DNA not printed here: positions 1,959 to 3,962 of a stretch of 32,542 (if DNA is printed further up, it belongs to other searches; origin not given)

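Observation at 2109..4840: Translationally coupled three-gene operon of unrecognisable envelope proteins (two lipoproteins plus a small protein)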

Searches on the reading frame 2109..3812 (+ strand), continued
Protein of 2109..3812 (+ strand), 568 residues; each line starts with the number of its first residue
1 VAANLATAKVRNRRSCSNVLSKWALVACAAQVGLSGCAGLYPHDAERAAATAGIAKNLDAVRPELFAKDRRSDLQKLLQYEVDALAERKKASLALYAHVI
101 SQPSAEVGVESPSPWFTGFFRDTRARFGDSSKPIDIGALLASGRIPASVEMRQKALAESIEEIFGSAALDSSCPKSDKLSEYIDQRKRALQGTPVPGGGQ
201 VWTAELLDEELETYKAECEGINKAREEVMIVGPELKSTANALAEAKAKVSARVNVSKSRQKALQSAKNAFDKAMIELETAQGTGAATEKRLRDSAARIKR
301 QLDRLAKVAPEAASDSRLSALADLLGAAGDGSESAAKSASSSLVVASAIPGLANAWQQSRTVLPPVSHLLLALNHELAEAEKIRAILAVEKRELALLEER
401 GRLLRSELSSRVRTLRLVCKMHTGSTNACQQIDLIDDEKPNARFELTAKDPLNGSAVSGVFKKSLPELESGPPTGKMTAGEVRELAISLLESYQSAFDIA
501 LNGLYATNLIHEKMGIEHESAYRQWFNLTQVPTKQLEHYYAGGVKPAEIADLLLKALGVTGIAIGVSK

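Call 63: search_protein_families(library=pfam, proteins=[L010:3813-4790:+, L010:8050-9147:-, L010:14728-16116:-, L010:3288-3734:+, L010:14222-14656:-, L010:12117-12638:+, L010:12602-13153:+, L010:13147-14220:-, L009:13672-15075:+, L002:13046-15583:+], max_evalue=0.0001)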
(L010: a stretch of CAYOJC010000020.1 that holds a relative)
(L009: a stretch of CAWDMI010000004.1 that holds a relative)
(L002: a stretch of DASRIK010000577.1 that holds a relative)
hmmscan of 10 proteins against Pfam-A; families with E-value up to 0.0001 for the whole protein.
L010:3813-4790:+ (325 aa): 3 families
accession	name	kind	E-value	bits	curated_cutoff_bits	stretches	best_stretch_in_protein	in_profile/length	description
PF09084.16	NMT1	-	8.4e-16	59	20.5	1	39-246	2-212/216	NMT1/THI5 like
PF13379.11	NMT1_2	-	3.8e-15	56.8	24.7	1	26-246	3-240/252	NMT1-like family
PF12974.12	Phosphonate-bd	-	5.6e-05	23.1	27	1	78-187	49-165/242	ABC transporter, phosphonate, periplasmic substrate-binding protein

L010:8050-9147:- (365 aa): 4 families
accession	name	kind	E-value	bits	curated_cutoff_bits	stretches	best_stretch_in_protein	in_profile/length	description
PF13531.11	SBP_bac_11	-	7.6e-10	39.4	25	1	153-311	76-223/227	Bacterial extracellular solute-binding protein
PF01547.30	SBP_bac_1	-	2.5e-08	34.7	26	1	55-306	12-306/307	Bacterial extracellular solute-binding protein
PF13416.11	SBP_bac_8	-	7.7e-08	32.9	27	1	56-313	2-256/279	Bacterial extracellular solute-binding protein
PF13343.11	SBP_bac_6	-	8.5e-08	32.4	24.6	1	135-314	47-216/245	Bacterial extracellular solute-binding protein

L010:14728-16116:- (462 aa): 3 families
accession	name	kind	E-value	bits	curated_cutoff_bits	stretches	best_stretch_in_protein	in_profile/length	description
PF05977.19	MFS_3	-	7.3e-54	183.5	27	1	64-447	3-387/524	Transmembrane secretion effector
PF07690.21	MFS_1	-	3.7e-28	98.9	33.4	1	76-417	1-343/347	Major Facilitator Superfamily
PF13347.12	MFS_2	-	3.2e-05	23.1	27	1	66-176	219-330/427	MFS/sugar transport protein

L010:3288-3734:+ (148 aa): 1 family
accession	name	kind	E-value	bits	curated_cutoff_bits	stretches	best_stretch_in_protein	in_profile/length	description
PF00582.32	Usp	-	1.2e-33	117.1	24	1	5-146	3-141/141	Universal stress protein family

L010:14222-14656:- (144 aa): 1 family
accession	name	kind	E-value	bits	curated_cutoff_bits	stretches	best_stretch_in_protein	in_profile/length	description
PF07681.17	DoxX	-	2e-13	51.2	23.6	1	12-99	1-85/85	DoxX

L010:12117-12638:+ (173 aa): 0 families

L010:12602-13153:+ (183 aa): 0 families

L010:13147-14220:- (357 aa): 1 family
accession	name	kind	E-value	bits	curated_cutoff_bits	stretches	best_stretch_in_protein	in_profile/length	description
PF01594.21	AI-2E_transport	-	5e-44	151.2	34.3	1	19-347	4-326/327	AI-2E family transporter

L009:13672-15075:+ (467 aa): 1 family
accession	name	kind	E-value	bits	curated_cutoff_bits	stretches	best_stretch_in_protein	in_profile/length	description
PF07690.21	MFS_1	-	1.8e-46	159.1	33.4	1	59-425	1-347/347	Major Facilitator Superfamily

L002:13046-15583:+ (845 aa): 0 families
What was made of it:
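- Neighbours in other loci are solute-binding proteins, MFS transporters, Usp and DoxX, not defence genes (call 63).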

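Call 65: find_related_loci(query=A3, collection=viral_contigs, flank=10000)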
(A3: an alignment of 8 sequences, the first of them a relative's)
Query A3 (568 aa) in viral_contigs; peptide patterns used: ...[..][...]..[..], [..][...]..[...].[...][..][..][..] (x = any residue, [..] = any of these).
107 stretches matched a pattern, but none encodes a relative of the query by tblastn (E <= 1e-3).

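Call 69: search_protein_families(library=ncbifam, alignment_id=A2, max_evalue=0.01)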
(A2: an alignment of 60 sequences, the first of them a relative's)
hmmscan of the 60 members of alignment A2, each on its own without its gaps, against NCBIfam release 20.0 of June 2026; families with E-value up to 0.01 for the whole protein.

A. member 1, P0001 (568 aa): 1 family
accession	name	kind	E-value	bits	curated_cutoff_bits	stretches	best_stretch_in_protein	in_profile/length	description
TIGR04320.1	Surf_Exclu_PgrA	domain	5.3e-05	22.7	70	1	185-303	241-357/360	SEC10/PgrA surface exclusion domain-containing protein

B. families by the number of members that match (of 60 scanned): 9 families
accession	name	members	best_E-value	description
NF045487.1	ASRP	3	0.0016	archaea-specific SMC-related protein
TIGR00996.1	Mtu_fam_mce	2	7.3e-06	MCE family protein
TIGR04320.1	Surf_Exclu_PgrA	2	5.3e-05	SEC10/PgrA surface exclusion domain-containing protein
NF050817.1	PolSacchBiosHfsE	1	7.6e-05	polysaccharide biosynthesis protein HfsE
NF041035.1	Rad50_Halo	1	0.00011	DNA double-strand break repair ATPase Rad50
NF041034.1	Rad50_Sulf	1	0.00052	DNA double-strand break repair ATPase Rad50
NF047377.1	heat_HspR_dupli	1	0.0015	heat shock protein transcriptional repressor HspR, fused homodimer type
NF004823.0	PRK06179.1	1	0.0018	oxidoreductase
NF010240.0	PRK13687.1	1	0.0022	hypothetical protein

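Call 72: find_related_loci(query=A3, collection=metagenome_contigs, flank=10000)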
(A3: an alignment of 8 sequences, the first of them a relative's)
Query A3 (568 aa) in metagenome_contigs; peptide patterns used: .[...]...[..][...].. (x = any residue, [..] = any of these).
270 stretches matched a pattern; 20 encode a relative of the query (tblastn E <= 1e-3); 20 distinct loci.
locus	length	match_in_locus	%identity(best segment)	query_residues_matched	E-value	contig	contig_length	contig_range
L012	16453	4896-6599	27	5-568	4e-36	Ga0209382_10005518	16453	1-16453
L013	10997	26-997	30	260-568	5e-33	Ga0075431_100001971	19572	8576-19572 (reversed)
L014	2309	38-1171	27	192-568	2e-26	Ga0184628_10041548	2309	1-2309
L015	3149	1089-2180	29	212-568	3e-26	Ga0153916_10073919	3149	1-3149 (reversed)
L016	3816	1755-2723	29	254-568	2e-23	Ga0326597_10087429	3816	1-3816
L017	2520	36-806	31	314-568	7e-23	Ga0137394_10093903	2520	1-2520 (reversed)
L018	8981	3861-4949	29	204-568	2e-22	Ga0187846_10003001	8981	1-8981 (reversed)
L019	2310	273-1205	29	264-567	2e-22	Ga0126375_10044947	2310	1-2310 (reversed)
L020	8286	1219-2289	25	214-568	2e-20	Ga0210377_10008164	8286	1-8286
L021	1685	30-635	32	364-568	4e-17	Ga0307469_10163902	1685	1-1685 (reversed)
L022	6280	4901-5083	54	508-568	7e-16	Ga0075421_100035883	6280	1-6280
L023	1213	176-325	64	519-568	2e-14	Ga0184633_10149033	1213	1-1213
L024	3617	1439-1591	59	518-568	5e-14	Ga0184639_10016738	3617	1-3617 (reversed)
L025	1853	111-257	63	520-568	3e-14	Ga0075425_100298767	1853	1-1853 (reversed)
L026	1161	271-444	52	511-568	4e-14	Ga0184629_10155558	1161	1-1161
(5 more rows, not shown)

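Call 95: search_solved_structures(query=L010:12141-12635:+, max_evalue=1)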
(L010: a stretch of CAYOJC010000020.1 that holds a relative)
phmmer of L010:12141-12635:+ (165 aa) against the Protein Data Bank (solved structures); distinct sequences matched with E-value up to 1: 1.
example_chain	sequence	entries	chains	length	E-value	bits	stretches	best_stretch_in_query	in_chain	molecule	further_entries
3ne9_A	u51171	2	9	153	0.24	14.8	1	62-117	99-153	Phosphopantetheine protein transferase, Ppt1p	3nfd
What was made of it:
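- The candidate transglycosylase has no PDB sequence match (call 95).
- Tried and rejected: The extra gene after g3 in L009 and L010 looked like a lytic transglycosylase, but it has no PDB sequence match (call 95).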

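Call 105: list_cluster_members(proteins=[L004:9941-11581:+, L004:11581-12231:+, L004:12256-12600:+, L006:5666-7258:+, L006:7258-7869:+, L006:7912-8295:+, L007:6045-6629:+, L007:6669-7019:+, L009:10756-11346:+, L009:11365-11727:+])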
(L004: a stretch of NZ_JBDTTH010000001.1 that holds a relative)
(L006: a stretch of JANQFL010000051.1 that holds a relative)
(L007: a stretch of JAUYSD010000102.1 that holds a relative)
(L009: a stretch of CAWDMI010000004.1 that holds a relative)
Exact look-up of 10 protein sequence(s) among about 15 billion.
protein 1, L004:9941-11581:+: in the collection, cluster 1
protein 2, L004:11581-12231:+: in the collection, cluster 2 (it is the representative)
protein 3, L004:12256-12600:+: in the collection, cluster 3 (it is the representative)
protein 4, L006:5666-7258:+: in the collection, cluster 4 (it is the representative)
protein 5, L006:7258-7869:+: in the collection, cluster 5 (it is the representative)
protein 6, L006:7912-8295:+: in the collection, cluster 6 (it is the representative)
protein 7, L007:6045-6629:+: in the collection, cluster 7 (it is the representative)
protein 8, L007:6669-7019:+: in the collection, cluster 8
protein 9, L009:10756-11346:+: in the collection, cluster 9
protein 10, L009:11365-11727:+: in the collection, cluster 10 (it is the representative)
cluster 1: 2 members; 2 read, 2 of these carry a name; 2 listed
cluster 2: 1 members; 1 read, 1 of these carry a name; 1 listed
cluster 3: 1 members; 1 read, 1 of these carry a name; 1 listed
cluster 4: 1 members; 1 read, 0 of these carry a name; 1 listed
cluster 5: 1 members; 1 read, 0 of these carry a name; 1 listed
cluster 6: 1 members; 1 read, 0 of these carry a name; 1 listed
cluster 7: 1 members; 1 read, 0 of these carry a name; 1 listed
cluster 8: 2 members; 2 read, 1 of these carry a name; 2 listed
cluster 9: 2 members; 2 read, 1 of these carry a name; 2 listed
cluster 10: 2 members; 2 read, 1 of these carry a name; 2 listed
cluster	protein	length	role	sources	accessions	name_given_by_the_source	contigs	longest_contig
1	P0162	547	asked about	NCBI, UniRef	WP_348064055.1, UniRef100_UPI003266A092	hypothetical protein [Polaromonas sp.] | hypothetical protein n=1 Tax=Polaromonas sp. TaxID=1869339 RepID=UPI003266A092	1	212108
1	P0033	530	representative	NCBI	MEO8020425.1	MAG: hypothetical protein ABI660_01040 [Polaromonas sp.]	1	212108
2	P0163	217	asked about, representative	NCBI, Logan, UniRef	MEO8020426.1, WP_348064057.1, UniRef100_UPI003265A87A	hypothetical protein [Polaromonas sp.] | hypothetical protein n=1 Tax=Polaromonas sp. TaxID=1869339 RepID=UPI003265A87A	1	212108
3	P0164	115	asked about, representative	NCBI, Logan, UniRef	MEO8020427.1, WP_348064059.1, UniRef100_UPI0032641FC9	hypothetical protein [Polaromonas sp.] | hypothetical protein n=1 Tax=Polaromonas sp. TaxID=1869339 RepID=UPI0032641FC9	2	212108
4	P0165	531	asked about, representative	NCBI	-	-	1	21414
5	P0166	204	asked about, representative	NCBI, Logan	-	-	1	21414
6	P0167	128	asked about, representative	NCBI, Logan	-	-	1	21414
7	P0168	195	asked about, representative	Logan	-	-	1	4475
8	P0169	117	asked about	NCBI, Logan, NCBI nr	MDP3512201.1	MAG: hypothetical protein Q8S20_05565 [Sulfuritalea sp.] | hypothetical protein [Sulfuritalea sp.]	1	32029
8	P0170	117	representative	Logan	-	-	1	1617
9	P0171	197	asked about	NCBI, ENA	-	-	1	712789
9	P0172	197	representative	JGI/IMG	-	hypothetical protein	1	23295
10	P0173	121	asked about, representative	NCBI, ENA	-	-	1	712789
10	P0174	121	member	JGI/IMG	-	hypothetical protein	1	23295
